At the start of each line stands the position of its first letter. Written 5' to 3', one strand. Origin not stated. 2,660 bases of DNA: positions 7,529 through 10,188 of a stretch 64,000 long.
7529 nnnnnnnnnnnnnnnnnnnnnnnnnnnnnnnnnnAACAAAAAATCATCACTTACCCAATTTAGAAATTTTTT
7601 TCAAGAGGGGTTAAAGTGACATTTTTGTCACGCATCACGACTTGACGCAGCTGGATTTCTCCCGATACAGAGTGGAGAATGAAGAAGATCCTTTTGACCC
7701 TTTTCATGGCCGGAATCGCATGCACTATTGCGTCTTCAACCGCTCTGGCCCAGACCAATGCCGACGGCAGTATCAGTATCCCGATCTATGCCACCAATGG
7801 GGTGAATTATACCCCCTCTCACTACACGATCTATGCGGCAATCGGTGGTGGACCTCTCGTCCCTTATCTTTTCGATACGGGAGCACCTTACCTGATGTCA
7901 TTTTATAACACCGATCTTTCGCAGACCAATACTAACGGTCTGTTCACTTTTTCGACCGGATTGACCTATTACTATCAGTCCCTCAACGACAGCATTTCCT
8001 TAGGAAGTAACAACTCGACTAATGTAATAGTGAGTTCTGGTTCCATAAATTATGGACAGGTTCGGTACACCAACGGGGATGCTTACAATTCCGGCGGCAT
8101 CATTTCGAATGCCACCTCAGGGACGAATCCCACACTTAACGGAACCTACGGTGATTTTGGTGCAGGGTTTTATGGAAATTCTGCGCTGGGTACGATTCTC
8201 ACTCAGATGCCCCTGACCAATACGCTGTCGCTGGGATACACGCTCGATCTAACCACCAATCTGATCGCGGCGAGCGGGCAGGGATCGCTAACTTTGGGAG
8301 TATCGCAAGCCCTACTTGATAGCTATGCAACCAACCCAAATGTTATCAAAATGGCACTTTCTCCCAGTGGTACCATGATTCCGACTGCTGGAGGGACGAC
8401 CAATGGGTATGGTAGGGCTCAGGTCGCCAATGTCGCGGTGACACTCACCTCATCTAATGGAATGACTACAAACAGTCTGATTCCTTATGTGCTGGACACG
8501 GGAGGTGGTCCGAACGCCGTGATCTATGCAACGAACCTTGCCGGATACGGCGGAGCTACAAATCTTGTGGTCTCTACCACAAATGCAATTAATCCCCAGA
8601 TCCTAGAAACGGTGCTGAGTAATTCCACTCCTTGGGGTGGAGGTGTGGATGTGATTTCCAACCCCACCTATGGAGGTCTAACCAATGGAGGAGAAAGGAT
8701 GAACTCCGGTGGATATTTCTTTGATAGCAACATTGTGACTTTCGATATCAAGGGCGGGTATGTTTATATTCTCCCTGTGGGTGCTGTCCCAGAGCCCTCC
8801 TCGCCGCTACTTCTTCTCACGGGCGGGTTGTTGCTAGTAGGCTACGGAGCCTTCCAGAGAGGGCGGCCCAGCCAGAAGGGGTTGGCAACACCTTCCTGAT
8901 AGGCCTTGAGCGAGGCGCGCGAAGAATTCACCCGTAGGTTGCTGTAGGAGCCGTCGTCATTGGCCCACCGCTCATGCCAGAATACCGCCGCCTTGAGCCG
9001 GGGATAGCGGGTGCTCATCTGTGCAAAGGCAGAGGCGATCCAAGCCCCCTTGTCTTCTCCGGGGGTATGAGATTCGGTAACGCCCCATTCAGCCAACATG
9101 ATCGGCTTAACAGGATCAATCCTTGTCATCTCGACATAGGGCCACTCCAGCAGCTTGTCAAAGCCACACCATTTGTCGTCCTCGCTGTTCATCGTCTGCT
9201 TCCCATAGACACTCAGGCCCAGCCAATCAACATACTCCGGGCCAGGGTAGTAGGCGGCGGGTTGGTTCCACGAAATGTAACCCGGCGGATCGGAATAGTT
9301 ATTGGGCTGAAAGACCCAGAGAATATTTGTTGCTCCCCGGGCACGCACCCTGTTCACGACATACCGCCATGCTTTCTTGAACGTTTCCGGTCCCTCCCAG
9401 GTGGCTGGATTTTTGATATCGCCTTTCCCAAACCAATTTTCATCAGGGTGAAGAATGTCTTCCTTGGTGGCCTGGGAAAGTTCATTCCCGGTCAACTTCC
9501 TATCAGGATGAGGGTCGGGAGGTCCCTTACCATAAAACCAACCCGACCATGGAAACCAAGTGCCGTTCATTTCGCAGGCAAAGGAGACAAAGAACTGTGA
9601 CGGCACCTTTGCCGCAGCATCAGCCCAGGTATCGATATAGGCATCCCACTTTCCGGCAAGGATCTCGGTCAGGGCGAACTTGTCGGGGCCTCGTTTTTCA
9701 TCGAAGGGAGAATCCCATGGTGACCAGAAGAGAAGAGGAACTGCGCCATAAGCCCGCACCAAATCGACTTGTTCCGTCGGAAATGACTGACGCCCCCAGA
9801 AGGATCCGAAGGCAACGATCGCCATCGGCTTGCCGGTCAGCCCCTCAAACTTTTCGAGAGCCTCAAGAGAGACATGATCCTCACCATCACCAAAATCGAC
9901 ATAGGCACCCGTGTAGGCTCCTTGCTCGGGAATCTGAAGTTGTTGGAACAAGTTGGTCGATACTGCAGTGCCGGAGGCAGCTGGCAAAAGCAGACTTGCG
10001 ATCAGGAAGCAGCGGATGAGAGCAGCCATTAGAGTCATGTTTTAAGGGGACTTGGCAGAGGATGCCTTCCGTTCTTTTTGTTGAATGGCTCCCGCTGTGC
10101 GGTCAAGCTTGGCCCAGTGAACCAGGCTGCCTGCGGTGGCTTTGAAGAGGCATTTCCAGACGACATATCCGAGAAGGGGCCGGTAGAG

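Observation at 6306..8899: Divergent pair of PEP-CTERM-anchored proteins with the full motif set of pepsin-like (A1) aspartic peptidases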

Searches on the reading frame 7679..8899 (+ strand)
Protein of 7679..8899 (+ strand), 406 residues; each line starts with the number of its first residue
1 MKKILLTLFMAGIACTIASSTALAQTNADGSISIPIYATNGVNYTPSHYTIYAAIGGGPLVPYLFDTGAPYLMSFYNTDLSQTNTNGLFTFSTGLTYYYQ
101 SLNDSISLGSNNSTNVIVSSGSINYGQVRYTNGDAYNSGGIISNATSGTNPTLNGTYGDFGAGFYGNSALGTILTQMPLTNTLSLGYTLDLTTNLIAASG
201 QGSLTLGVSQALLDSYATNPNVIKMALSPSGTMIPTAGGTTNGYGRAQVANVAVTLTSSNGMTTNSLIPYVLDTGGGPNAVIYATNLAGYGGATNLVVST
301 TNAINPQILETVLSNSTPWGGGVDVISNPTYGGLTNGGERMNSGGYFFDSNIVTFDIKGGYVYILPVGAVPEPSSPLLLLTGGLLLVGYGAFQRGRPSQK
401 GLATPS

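Call 3: search_protein_families(library=pfam, proteins=[window:7679-8899:+], max_evalue=10)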
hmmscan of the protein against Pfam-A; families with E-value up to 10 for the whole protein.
window:7679-8899:+ (406 aa): 1 family
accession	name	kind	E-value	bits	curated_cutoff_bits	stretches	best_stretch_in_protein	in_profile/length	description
PF07589.16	PEP-CTERM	-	1.6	9.4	20.7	1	369-388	1-18/24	PEP-CTERM motif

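Call 4: search_protein_families(library=ncbifam, proteins=[window:7679-8899:+], max_evalue=10)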
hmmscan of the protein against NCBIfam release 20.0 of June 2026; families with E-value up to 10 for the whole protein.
window:7679-8899:+ (406 aa): 1 family
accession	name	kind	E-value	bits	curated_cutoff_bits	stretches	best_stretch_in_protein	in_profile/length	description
TIGR02595.1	PEP_CTERM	domain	0.0018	19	16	1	370-386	1-17/24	PEP-CTERM sorting domain-containing protein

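Call 8: search_solved_structures(query=window:7679-8899:+, max_evalue=10)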
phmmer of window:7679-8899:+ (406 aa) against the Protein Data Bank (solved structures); distinct sequences matched with E-value up to 10: 1.
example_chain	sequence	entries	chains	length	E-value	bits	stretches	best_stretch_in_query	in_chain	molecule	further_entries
5az0_A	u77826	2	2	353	1.1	11.4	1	193-240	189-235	Uncharacterized protein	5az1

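Call 35: find_homologous_proteins(query=window:7679-8899:+)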
Query window:7679-8899:+ (406 aa): 31 proteins with E <= 0.001 among 8000 candidates.
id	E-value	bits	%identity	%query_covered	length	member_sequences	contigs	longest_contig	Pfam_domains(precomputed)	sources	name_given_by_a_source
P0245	2.3e-238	809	95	100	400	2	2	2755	-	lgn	-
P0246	3.5e-134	466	61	92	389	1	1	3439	-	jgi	jgi:hypothetical protein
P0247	1.2e-129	451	59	97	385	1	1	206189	-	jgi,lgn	jgi:hypothetical protein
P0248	3.6e-127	443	58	98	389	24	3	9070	-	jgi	-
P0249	4.3e-124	433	58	95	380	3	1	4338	-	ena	-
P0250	2.3e-123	430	57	92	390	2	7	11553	-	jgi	jgi:hypothetical protein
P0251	7.2e-112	392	57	93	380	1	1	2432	-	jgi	jgi:hypothetical protein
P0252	9.2e-106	372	53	98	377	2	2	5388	-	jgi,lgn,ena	-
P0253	4.4e-102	360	55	91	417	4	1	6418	-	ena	-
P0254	4.0e-92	327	49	100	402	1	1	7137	-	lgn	-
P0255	1.9e-88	315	49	100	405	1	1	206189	-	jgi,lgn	jgi:hypothetical protein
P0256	1.6e-83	299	51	90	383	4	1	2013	-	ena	-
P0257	8.4e-76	274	48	95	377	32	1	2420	PF07589.17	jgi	-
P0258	6.0e-74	268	45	97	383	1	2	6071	-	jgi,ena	-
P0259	5.0e-72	261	44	94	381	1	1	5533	-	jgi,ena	-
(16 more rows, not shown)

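Call 48: predict_structure(alignment_id=A3)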
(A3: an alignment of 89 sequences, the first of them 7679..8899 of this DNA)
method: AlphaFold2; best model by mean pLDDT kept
length: 406 residues; sequences in the alignment: 89
mean_pLDDT: 87.2   pTM: 0.85
mean pLDDT of the five models: 87.2, 86.4, 86.1, 85.5, 85.2
residues with pLDDT >= 90: 259; 70-90: 93; 50-70: 49; < 50: 5
segments of 3 or more residues with pLDDT < 50: 137-140
pLDDT, mean of each block of 10 residues (from residue 1): 80 68 82 91 76 94 94 88 87 87 95 89 92 57 56 84 84 93 97 91 97 96 95 92 91 96 97 94 93 95 92 94 88 73 95 97 86 75 95 79 61
secondary structure, 60 per line:
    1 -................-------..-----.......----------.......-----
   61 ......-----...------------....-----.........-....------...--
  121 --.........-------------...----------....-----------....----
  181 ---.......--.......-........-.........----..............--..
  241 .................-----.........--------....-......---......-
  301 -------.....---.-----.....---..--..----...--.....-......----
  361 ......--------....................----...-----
elements in order: H2-17 E32-38 E49-55 E61-66 E72-74 E87-90 E96-104 E106-109 E116-118 E123-131 E158-161 H173-176 E184-190 H193-199 E201-208 H210-218 E223-236 E239-257 E263-271 E280-283 H285-290 E294-299 E308-312 E322-326 E340-342 H345-349 E351-356 E361-366 H375-394

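Call 50: find_encoding_contigs(protein=P0247, flank=10000, max_places=2)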
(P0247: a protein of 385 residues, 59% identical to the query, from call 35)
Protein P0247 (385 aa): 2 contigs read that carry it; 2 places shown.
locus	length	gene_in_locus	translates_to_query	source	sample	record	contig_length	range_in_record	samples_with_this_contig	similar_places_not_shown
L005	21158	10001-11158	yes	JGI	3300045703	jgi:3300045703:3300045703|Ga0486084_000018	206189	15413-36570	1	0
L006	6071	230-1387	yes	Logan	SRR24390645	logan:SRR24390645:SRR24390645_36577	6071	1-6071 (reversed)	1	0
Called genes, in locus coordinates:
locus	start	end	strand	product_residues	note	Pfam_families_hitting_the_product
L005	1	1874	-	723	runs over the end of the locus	PF02922:CBM_48, PF00128:Alpha-amylase, PF21156:ISOA1-3_C, PF21331:Isoamylase_C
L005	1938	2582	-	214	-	PF01243:PNPOx_N, PF10590:PNP_phzG_C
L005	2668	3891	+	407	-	PF00266:Aminotran_5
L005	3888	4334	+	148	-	PF01592:NifU_N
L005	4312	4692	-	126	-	PF04379:DUF525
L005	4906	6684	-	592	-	PF01336:tRNA_anti-codon, PF00152:tRNA-synt_2, PF02938:GAD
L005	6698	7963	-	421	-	PF13393:tRNA-synt_His, PF01409:tRNA-synt_2d (faint), PF00587:tRNA-synt_2b, PF03129:HGTP_anticodon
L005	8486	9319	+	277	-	PF01258:zf-dskA_traR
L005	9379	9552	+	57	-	PF00471:Ribosomal_L33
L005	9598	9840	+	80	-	PF01084:Ribosomal_S18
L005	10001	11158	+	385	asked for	-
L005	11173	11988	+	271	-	-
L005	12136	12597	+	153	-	-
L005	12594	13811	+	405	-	-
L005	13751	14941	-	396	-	PF02156:Glyco_hydro_26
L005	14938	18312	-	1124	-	PF01522:Polysacc_deac_1, PF13506:Glyco_transf_21, PF00535:Glycos_transf_2, PF10111:Glyco_tranf_2_2 (faint), PF13641:Glyco_tranf_2_3, PF01644:Chitin_synth_1 (weak), PF03142:Chitin_synth_2, PF13632:Glyco_trans_2_3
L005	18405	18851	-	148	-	PF02545:Maf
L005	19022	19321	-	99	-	-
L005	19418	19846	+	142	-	PF03652:RuvX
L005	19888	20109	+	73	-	-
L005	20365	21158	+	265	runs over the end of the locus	PF01416:PseudoU_synth_1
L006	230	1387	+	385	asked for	-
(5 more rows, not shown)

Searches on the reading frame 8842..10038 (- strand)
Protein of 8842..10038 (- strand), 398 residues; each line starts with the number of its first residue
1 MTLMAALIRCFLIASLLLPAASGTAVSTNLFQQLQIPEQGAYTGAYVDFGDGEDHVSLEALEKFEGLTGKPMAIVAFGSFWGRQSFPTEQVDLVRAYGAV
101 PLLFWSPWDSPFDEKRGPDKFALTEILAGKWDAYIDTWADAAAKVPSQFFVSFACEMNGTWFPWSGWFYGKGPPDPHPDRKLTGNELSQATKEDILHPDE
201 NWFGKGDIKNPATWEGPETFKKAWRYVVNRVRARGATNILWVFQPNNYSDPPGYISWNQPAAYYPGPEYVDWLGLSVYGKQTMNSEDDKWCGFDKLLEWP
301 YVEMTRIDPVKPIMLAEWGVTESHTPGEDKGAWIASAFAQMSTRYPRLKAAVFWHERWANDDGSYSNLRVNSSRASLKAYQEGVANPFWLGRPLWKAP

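Call 16: search_protein_families(library=pfam, proteins=[window:8842-10038:-], max_evalue=0.00001)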
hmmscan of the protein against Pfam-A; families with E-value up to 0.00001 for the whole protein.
window:8842-10038:- (398 aa): 1 family
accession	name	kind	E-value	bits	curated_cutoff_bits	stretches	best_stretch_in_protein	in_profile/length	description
PF02156.21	Glyco_hydro_26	-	4.6e-10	39.8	20.2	1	201-287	164-239/311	Glycosyl hydrolase family 26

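Call 47: search_protein_families(library=ncbifam, proteins=[window:8842-10038:-], max_evalue=0.001)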
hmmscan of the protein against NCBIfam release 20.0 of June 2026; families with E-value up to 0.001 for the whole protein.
window:8842-10038:- (398 aa): 0 families
